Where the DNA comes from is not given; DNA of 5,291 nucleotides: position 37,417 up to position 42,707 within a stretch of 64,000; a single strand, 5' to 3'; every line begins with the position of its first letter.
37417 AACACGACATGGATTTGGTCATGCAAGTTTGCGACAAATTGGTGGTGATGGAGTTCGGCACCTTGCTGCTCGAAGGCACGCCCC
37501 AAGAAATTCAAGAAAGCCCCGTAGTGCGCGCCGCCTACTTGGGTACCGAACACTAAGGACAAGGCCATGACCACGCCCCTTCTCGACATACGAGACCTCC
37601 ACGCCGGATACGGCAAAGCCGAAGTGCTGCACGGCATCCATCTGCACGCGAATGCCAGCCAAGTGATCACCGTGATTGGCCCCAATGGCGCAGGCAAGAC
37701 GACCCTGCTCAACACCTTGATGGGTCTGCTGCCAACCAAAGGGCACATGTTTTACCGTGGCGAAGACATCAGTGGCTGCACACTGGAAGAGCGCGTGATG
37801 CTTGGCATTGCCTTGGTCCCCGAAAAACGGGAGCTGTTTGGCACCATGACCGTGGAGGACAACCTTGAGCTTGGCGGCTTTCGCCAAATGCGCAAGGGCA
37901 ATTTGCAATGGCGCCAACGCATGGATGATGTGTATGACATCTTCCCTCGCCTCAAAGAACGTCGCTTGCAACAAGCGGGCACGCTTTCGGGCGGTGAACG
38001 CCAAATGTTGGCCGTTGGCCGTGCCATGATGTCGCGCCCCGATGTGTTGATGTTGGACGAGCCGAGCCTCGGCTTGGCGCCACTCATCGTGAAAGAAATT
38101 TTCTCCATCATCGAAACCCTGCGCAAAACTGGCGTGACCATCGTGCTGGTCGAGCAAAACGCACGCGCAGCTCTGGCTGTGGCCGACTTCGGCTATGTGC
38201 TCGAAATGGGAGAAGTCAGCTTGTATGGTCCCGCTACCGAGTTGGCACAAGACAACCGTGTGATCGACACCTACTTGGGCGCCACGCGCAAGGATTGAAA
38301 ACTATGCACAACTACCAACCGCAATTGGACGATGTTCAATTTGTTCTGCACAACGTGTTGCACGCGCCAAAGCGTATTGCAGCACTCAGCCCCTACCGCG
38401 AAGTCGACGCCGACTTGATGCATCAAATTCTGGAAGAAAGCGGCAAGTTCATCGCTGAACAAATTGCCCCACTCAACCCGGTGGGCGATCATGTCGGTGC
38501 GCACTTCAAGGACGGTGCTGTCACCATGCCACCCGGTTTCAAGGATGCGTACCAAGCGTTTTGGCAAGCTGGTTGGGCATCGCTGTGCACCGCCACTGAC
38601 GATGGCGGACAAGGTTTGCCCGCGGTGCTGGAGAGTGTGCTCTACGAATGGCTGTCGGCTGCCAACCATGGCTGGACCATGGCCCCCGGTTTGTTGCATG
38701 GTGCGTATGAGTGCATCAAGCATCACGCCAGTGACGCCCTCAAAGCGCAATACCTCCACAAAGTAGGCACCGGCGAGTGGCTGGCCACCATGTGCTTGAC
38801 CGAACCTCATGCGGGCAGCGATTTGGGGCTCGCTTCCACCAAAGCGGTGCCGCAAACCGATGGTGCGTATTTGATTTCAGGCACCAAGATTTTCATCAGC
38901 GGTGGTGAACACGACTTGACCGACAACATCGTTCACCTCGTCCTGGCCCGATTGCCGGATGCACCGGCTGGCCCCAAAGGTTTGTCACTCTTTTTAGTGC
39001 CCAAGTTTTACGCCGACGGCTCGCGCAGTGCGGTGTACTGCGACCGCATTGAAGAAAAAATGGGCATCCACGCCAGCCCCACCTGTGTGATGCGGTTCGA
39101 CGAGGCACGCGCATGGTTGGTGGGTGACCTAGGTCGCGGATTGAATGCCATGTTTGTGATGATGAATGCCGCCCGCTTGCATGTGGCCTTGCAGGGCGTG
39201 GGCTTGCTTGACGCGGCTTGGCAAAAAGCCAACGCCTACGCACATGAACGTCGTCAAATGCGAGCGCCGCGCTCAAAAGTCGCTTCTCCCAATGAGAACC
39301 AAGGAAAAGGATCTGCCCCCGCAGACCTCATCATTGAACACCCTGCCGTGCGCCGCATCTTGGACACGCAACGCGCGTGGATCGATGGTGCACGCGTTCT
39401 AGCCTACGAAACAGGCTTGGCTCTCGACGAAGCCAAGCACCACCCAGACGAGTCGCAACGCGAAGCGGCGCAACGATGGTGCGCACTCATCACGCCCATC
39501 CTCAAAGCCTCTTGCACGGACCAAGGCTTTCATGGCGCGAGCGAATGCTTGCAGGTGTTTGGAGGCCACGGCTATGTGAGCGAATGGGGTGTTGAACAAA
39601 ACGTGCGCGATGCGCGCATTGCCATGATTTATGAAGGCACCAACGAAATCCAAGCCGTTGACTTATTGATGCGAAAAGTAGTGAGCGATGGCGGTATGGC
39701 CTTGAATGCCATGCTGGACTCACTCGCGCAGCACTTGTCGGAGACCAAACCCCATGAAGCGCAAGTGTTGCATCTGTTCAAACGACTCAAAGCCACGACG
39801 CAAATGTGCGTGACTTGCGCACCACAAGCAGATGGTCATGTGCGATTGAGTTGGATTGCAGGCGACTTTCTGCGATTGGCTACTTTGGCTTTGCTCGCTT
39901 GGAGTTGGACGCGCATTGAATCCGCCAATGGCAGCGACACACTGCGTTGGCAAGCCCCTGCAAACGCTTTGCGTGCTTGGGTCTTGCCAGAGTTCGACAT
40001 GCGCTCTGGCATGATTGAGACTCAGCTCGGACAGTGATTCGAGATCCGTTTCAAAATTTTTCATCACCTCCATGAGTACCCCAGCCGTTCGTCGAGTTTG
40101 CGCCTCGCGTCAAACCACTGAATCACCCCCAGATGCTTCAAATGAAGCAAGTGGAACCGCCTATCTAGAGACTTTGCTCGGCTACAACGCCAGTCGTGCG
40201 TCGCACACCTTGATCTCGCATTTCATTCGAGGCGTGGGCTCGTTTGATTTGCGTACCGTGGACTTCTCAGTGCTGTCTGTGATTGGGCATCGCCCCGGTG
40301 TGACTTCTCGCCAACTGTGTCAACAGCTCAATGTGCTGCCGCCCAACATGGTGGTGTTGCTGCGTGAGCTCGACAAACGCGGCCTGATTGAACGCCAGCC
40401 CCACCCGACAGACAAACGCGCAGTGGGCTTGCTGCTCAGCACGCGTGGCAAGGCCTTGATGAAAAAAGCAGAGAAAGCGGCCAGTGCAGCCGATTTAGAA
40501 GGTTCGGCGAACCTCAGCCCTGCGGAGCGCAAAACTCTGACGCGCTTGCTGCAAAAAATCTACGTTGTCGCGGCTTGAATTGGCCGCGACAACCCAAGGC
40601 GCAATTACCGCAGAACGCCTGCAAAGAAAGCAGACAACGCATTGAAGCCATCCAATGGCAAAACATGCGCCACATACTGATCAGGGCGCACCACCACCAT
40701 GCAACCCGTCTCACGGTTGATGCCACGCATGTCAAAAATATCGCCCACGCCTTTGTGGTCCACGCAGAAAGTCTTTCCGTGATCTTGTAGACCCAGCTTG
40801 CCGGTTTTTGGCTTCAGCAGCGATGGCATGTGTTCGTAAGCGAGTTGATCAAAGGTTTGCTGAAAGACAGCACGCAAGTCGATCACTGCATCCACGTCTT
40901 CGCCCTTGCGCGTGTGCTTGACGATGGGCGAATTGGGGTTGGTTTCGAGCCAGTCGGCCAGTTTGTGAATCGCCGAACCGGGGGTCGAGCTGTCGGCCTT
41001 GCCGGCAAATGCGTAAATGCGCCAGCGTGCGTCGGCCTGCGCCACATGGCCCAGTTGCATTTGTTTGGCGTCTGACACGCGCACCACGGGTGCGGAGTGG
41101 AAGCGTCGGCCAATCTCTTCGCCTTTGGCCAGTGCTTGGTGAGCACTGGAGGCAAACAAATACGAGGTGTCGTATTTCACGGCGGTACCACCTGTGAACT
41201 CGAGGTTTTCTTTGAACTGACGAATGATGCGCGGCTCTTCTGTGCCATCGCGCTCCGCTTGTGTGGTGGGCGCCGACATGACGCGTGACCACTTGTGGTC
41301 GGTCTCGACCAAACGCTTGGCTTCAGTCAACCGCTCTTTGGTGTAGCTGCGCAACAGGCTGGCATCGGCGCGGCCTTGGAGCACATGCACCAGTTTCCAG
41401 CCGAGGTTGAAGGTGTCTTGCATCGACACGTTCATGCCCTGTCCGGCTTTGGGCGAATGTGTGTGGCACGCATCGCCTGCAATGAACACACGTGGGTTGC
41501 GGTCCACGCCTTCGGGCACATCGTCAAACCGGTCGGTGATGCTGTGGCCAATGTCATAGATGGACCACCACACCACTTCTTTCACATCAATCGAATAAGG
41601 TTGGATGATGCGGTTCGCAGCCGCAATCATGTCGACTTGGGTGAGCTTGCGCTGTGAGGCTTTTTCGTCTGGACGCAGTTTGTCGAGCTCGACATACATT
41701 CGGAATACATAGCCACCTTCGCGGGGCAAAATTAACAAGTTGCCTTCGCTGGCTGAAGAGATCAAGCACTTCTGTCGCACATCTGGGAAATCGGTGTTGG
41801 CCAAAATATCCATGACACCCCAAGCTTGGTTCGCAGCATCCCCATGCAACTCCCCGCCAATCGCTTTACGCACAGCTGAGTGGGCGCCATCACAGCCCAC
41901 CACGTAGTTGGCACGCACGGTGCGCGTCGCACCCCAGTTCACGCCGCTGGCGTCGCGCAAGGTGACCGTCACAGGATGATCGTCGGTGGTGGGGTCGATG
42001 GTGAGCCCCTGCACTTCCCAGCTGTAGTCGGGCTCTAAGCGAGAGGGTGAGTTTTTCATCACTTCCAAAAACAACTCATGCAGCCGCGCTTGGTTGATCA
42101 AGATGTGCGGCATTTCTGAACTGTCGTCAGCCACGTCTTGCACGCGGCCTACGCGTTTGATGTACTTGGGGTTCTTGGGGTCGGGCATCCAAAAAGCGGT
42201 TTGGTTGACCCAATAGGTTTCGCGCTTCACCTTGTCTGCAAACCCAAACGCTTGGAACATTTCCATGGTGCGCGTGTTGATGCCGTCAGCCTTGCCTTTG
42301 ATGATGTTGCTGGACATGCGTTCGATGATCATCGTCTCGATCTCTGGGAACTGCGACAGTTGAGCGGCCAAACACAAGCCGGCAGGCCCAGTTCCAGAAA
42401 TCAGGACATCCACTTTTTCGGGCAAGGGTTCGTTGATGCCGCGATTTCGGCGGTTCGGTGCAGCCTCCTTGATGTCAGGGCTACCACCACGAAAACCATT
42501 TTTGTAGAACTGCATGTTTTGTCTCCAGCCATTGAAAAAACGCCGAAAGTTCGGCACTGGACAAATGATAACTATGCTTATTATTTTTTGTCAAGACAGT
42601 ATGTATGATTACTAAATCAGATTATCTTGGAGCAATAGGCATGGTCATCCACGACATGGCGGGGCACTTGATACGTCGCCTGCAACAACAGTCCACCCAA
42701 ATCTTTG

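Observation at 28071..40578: Phenylpropanoid operon that pairs CouAB with a full beta-oxidation set, next to a box pathway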

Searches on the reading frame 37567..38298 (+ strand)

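Call 3: search_protein_families(library=ncbifam, proteins=[window:37567-38298:+])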
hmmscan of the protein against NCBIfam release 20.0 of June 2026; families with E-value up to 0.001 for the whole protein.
window:37567-38298:+ (243 aa): 185 families (the best 25 are shown)
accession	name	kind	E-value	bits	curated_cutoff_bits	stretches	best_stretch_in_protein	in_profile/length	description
NF008626.0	PRK11614.1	equivalog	6.8e-75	251.5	441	1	3-238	3-236/237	high-affinity branched-chain amino acid ABC transporter ATP-binding protein LivF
TIGR03410.1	urea_trans_UrtE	equivalog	8.9e-62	208.5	285.8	1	6-229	1-222/230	urea ABC transporter ATP-binding subunit UrtE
TIGR04406.1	LPS_export_lptB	equivalog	1.9e-46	158.3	240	1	6-239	2-235/239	LPS export ABC transporter ATP-binding protein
NF008449.1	PRK11300.1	equivalog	1.2e-36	126.3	362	1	1-239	1-254/255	high-affinity branched-chain amino acid ABC transporter ATP-binding protein LivG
TIGR01188.1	drrA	subfamily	7.3e-35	120.7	312.45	1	15-228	3-213/302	daunorubicin resistance ABC transporter, ATP-binding protein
NF008144.0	PRK10895.1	equivalog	7.8e-35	120.5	381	1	7-239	5-237/241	LPS export ABC transporter ATP-binding protein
TIGR03411.1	urea_trans_UrtD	equivalog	8.3e-35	120.6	304.1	1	5-238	2-241/242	urea ABC transporter ATP-binding protein UrtD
TIGR00972.1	3a0107s01c2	equivalog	2.8e-32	112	343.2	1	6-230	2-234/248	phosphate ABC transporter ATP-binding protein PstB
NF011967.0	PRK15439.1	equivalog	7.7e-31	107.1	586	1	2-234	8-234/510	autoinducer 2 ABC transporter ATP-binding protein LsrA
TIGR03265.1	PhnT2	equivalog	7.9e-31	107.6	457.7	1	4-229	3-225/353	putative 2-aminoethylphosphonate ABC transporter ATP-binding protein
NF010171.0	PRK13652.1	equivalog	2.9e-30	105.3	476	1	5-230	3-229/277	cobalt transporter ATP-binding subunit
TIGR00968.1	3a0106s01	subfamily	2.2e-29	102.7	342.75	1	8-231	3-225/237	sulfate ABC transporter ATP-binding protein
NF006987.0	PRK09452.1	equivalog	1.7e-28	99.4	482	1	2-226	14-235/378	spermidine/putrescine ABC transporter ATP-binding protein PotA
NF040840.2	tungstate_WtpC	equivalog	4.8e-28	98.4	440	1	19-228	14-220/347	tungstate ABC transporter ATP-binding protein WtpC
TIGR02868.1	CydC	equivalog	1.6e-27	96.3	329.05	1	4-195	333-526/530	thiol reductant ABC exporter subunit CydC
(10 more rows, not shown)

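Call 4: search_protein_families(library=pfam, proteins=[window:37567-38298:+])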
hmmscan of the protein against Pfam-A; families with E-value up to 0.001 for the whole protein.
window:37567-38298:+ (243 aa): 6 families
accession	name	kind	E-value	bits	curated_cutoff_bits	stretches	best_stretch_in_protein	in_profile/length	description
PF00005.33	ABC_tran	-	1.2e-27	97.6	25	1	21-167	1-136/137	ABC transporter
PF13304.12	AAA_21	-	2.9e-09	37.9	27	0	133-194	231-295/304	AAA domain, putative AbiEii toxin, Type IV TA system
PF13401.12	AAA_22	-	0.00012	22.8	27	1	31-170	5-96/130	AAA domain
PF25199.1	nSTAND_NTPase5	-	0.00048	20.4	34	0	28-51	38-61/145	Novel STAND NTPase 5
PF13555.12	AAA_29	-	0.00067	19.8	27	0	27-58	18-49/61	P-loop containing region of AAA domain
PF00437.27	T2SSE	-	0.00098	18.3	24.9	0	28-67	139-178/370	Type II/IV secretion system protein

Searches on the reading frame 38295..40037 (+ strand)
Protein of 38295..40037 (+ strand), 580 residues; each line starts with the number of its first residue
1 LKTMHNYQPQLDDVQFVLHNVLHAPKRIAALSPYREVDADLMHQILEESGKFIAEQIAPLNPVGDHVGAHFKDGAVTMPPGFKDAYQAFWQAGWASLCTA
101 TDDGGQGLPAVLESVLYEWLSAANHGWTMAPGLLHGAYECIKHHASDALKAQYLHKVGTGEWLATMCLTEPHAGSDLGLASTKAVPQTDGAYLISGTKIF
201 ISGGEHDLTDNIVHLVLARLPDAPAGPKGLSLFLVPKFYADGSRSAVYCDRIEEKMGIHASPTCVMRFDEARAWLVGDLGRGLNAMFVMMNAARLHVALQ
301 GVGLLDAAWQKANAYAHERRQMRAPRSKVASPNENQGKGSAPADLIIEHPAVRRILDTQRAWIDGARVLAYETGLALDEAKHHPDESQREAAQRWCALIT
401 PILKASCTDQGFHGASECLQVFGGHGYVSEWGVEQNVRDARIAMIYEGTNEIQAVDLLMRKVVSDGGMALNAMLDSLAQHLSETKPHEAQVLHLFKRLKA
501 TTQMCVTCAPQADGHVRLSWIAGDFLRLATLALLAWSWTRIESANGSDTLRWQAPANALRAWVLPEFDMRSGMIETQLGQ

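Call 3: search_protein_families(library=ncbifam, proteins=[window:38295-40037:+])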
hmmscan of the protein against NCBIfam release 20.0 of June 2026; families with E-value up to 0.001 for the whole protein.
window:38295-40037:+ (580 aa): 17 families
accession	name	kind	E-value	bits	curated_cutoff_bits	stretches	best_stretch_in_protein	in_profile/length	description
NF042972.1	AcrlCoAredClosAcrC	equivalog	3.5e-45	154.3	640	2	83-327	39-275/378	acryloyl-CoA reductase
NF058590.1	AcCoDHFadEBacil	equivalog_domain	1e-37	130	600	1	141-495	114-446/586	acyl-CoA dehydrogenase FadE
NF008594.0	PRK11561.1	equivalog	1.3e-31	109.6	545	1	162-500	178-472/540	isovaleryl-CoA dehydrogenase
NF043006.1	CyhCrbnylCoADH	equivalog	5e-29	101.5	650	1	141-455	97-369/380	cyclohexane-1-carbonyl-CoA dehydrogenase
NF045552.1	GlutCoADH_Des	equivalog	7e-26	91.3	470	1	137-453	96-371/387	glutaryl-CoA dehydrogenase Acd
NF042439.1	SulpropCoADesulf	equivalog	4.7e-25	88.1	600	1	136-453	81-362/379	3-sulfinopropanoyl-CoA desulfinase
NF008997.0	PRK12341.1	equivalog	1.5e-20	73.6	537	2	140-322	92-270/382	acyl-CoA dehydrogenase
NF053553.1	prodigi_MBC_PigA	equivalog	1.9e-20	73.3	500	1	87-325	43-276/381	prodigiosin MBC biosynthesis dehydrogenase PigA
NF045652.1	ProlPCPDhRedW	equivalog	9.4e-20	70.8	650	1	80-325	31-271/376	L-prolyl-[peptidyl-carrier protein] dehydrogenase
TIGR03207.1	cyc_hxne_CoA_dh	equivalog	2.7e-14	52.7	575.35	1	102-453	54-363/372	cyclohexanecarboxyl-CoA dehydrogenase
NF002885.1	PRK03354.1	equivalog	7.1e-14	51.6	540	1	133-324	89-269/378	crotonobetainyl-CoA dehydrogenase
NF052270.1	Staph_DH_FadE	equivalog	1.1e-09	37.6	600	1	138-325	114-290/400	acyl-CoA dehydrogenase FadE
TIGR03203.1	pimD_small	equivalog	1.6e-06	27.5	652.7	1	89-325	46-271/378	pimeloyl-CoA dehydrogenase small subunit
NF037942.1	ac_ACP_DH_MbtN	equivalog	3.9e-05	22.6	700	0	404-452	307-356/376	mycobactin biosynthesis acyl-ACP dehydrogenase MbtN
TIGR03204.1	pimC_large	equivalog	4.9e-05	22.4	623.85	1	85-214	45-170/395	pimeloyl-CoA dehydrogenase large subunit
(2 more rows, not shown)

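Call 4: search_protein_families(library=pfam, proteins=[window:38295-40037:+])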
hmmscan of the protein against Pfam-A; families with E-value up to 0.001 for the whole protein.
window:38295-40037:+ (580 aa): 5 families
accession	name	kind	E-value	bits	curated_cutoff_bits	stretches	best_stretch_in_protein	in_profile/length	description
PF00441.29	Acyl-CoA_dh_1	-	2.5e-19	70.3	22.4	1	345-456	46-144/150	Acyl-CoA dehydrogenase, C-terminal domain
PF02770.24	Acyl-CoA_dh_M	-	4.6e-15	56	33.3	1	166-270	2-96/97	Acyl-CoA dehydrogenase, middle domain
PF22924.1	ACOX_C_alpha1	-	3.6e-09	37.1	27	1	289-452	3-159/169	Acyl-CoA oxidase, C-alpha1 domain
PF02771.21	Acyl-CoA_dh_N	-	9.9e-08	32.8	22.9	1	45-161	7-113/113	Acyl-CoA dehydrogenase, N-terminal domain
PF08028.16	Acyl-CoA_dh_2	-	0.0003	21.5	22.7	0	343-450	31-133/134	Acyl-CoA dehydrogenase, C-terminal domain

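Call 36: search_solved_structures(query=window:38304-40037:+, max_evalue=1e-15)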
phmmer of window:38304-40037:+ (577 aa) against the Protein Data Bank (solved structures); distinct sequences matched with E-value up to 1e-15: 69 (the best 60 are shown).
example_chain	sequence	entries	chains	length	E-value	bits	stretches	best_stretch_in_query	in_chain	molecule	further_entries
8pns_A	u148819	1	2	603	3.9e-136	458.1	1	2-485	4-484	Acyl-CoA dehydrogenase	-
8pu5_B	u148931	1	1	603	2.8e-135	455.2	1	2-485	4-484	Probable acyl-CoA dehydrogenase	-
8r1e_B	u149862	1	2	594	2.1e-133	449.1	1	2-474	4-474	Probable acyl-CoA dehydrogenase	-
8png_B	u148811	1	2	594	2.1e-132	445.7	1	2-474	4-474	Probable acyl-CoA dehydrogenase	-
6ijc_A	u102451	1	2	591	2.1e-124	419.3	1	3-482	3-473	Acyl-CoA dehydrogenase family protein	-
6kpt_A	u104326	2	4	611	2e-68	234.5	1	2-478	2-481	Acyl-CoA dehydrogenase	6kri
6ks9_A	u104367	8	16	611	1.4e-67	231.7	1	2-478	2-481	Acyl-CoA dehydrogenase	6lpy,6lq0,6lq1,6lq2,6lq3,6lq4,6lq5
6lq6_A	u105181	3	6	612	1.4e-67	231.7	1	2-478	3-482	Acyl-CoA dehydrogenase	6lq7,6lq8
6ksa_A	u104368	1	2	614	1.4e-67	231.7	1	2-478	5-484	Acyl-CoA dehydrogenase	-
6ksb_A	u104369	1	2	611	1.5e-67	231.6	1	2-478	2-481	Acyl-CoA dehydrogenase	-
6kse_A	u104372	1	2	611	7.4e-67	229.3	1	2-470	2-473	Acyl-CoA dehydrogenase FadE5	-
2dvl_A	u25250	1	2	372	2e-31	112.3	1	85-320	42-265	Acyl-CoA dehydrogenase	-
5lnx_A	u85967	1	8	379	3e-31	111.8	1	140-323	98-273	Acyl-CoA dehydrogenase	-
4u83_A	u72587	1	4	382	5.8e-31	110.8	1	89-319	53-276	Acyl-CoA dehydrogenase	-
4n5f_A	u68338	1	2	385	6.5e-31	110.7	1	132-325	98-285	Putative acyl-CoA dehydrogenase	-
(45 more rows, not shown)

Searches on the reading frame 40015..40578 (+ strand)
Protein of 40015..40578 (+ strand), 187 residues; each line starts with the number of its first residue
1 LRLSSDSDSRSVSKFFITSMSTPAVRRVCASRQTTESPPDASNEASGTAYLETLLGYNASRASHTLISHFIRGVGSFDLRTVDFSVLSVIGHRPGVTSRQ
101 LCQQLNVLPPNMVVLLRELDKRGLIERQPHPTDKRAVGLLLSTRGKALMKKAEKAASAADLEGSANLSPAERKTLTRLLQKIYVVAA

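Call 6: search_protein_families(library=ncbifam, max_evalue=1e-10, proteins=[window:40015-40578:+])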
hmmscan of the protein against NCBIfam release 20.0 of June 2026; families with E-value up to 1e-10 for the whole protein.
window:40015-40578:+ (187 aa): 3 families
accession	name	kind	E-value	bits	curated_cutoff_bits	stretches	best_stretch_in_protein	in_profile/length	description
NF053777.1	Saro0803TransReg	equivalog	1.1e-15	57.6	200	1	48-183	4-139/140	Saro_0803 family transcriptional regulator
NF052438.1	TransRegRv0880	equivalog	3.3e-11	43.2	220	1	83-178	36-131/143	Rv0880 family HTH-type transcriptional regulator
NF045593.1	bilirub_TF_BilQ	equivalog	9.4e-11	41.6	125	0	89-182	38-131/135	bilirubin utilization transcriptional regulator BilQ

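Call 9: search_solved_structures(query=window:40015-40578:+, max_evalue=0.001)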
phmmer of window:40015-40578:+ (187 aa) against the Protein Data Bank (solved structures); distinct sequences matched with E-value up to 0.001: 39.
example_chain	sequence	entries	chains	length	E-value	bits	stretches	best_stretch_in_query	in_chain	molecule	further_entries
6c28_A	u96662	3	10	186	8.9e-16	61.5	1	12-158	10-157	Transcriptional regulator, MarR family | CouR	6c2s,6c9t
5hsm_A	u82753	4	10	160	1.2e-11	48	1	54-182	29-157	Uncharacterized HTH-type transcriptional regulator Rv2887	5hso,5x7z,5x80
1lnw_A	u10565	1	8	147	5.8e-09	39.3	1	77-181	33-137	Multidrug resistance operon repressor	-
3mex_A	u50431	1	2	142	5.8e-09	39.3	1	77-181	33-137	Multidrug resistance operon repressor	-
4zzl_A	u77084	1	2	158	1.7e-08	37.7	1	77-181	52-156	MULTIDRUG RESISTANCE OPERON REPRESSOR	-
3ech_A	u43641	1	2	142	2e-08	37.6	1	77-181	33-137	Multidrug resistance operon repressor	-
3vb2_A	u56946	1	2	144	1e-07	35.3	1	75-182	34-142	Multiple antibiotic resistance protein marR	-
4jba_A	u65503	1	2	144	2.4e-07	34.1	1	75-182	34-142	Multiple antibiotic resistance protein MarR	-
22oz_A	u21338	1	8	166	3.2e-07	33.6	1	83-183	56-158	Transcriptional regulator marR family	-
4yif_A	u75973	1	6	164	7.9e-07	32.4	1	83-176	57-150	MarR family protein Rv0880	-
2nnn_A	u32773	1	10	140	8.4e-07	32.3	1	51-182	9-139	Probable transcriptional regulator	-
3bja_A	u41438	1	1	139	1.1e-06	31.9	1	61-155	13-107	Transcriptional regulator, MarR family, putative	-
6jbx_A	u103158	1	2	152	2.8e-06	30.6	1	71-163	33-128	Fatty acid biosynthesis transcriptional regulator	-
3vod_A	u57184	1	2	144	3.4e-06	30.3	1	75-182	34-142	Multiple antibiotic resistance protein marR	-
5h3r_A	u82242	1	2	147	3.6e-06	30.2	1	75-182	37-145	Multiple antibiotic resistance protein MarR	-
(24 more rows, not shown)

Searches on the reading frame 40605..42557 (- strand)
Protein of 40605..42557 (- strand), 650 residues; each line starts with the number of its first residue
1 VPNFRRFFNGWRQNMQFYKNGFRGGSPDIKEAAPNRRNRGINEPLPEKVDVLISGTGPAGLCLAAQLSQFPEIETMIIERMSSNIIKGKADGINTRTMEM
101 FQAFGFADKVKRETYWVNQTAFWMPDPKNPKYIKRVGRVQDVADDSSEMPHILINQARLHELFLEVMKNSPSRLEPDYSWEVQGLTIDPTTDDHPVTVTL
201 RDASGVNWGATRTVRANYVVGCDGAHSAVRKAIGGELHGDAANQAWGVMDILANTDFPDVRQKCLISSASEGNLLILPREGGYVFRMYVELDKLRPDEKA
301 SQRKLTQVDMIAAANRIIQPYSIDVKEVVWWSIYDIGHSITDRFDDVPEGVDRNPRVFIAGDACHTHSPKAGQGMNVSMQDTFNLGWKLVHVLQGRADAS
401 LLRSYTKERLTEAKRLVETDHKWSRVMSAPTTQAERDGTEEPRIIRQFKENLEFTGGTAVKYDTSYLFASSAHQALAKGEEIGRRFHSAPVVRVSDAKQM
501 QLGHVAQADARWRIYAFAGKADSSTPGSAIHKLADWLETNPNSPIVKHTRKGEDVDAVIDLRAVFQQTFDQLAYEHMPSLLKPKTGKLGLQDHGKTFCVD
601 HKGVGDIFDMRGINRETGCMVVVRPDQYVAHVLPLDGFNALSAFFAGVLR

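Call 7: search_protein_families(library=ncbifam, max_evalue=1e-10, proteins=[window:40605-42557:-])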
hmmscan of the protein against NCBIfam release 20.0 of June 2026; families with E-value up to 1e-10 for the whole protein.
window:40605-42557:- (650 aa): 33 families (the best 25 are shown)
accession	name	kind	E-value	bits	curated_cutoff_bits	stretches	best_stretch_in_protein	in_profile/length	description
NF006144.0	PRK08294.1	subfamily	2.3e-285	947.9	560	1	15-649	1-633/637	phenol 2-monooxygenase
NF004832.0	PRK06184.1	subfamily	4.1e-60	204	476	1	47-645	5-495/506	hypothetical protein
NF004780.0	PRK06126.1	subfamily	3.4e-50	170.9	445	1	47-435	7-384/552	hypothetical protein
NF005531.0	PRK07190.1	equivalog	1.1e-48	166.1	530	1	47-470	4-385/487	FAD-binding protein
NF004831.0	PRK06183.1-5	equivalog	8.7e-46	156.5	546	1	47-642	7-541/568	bifunctional 3-(3-hydroxy-phenyl)propionate/3-hydroxycinnamic acid hydroxylase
NF004829.0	PRK06183.1-3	subfamily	1.1e-44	153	390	1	47-493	7-420/520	bifunctional 3-(3-hydroxy-phenyl)propionate/3-hydroxycinnamic acid hydroxylase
NF006092.0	PRK08244.1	equivalog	3.2e-43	148.1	644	1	48-419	2-336/494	monooxygenase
NF006002.0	PRK08132.1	subfamily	2e-41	142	416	1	40-570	17-512/552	FAD-dependent oxidoreductase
NF033145.1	rif_monoox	equivalog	5.6e-39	134.3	800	1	49-436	1-351/472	rifampin monooxygenase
NF005303.0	PRK06834.1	subfamily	6e-39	133.9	625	1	49-419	4-329/488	hypothetical protein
NF046068.1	AkvoneHdxseDnrF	equivalog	1.2e-34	120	650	1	51-433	1-366/439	aklavinone 12-hydroxylase DnrF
NF046069.1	AkvoneHdxseRdmE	equivalog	1.1e-32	113.5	700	1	51-431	1-365/521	aklavinone 12-hydroxylase RdmE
NF004828.0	PRK06183.1-2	equivalog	1.8e-31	109.1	853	1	350-431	277-357/568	bifunctional 3-(3-hydroxy-phenyl)propionate/3-hydroxycinnamic acid hydroxylase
NF004827.0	PRK06183.1-1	equivalog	1e-30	106.7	966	2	353-431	286-364/554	bifunctional 3-(3-hydroxy-phenyl)propionate/3-hydroxycinnamic acid hydroxylase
NF045577.1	FAD_mono_MbnF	equivalog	9.5e-27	93.7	800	2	47-242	3-191/531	methanobactin biosynthesis FAD monooxygenase MbnF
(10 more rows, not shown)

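Call 48: search_solved_structures(query=window:40605-42557:-, max_evalue=1e-30)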
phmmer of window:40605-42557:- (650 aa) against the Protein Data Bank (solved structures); distinct sequences matched with E-value up to 1e-30: 5.
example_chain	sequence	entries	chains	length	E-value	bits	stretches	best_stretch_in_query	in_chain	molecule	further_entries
2dkh_A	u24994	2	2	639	3.8e-213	712.5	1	15-650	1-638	3-hydroxybenzoate hydroxylase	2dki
1pn0_A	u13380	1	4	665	6.8e-108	364.8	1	203-649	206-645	Phenol 2-monooxygenase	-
1foh_A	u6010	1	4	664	1e-105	357.6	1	203-649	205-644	PHENOL HYDROXYLASE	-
8r2u_A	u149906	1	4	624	1.2e-97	330.9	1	44-647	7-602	Phenol 2-monooxygenase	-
7yj0_A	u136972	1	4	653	3e-52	180.9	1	43-649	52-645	VibO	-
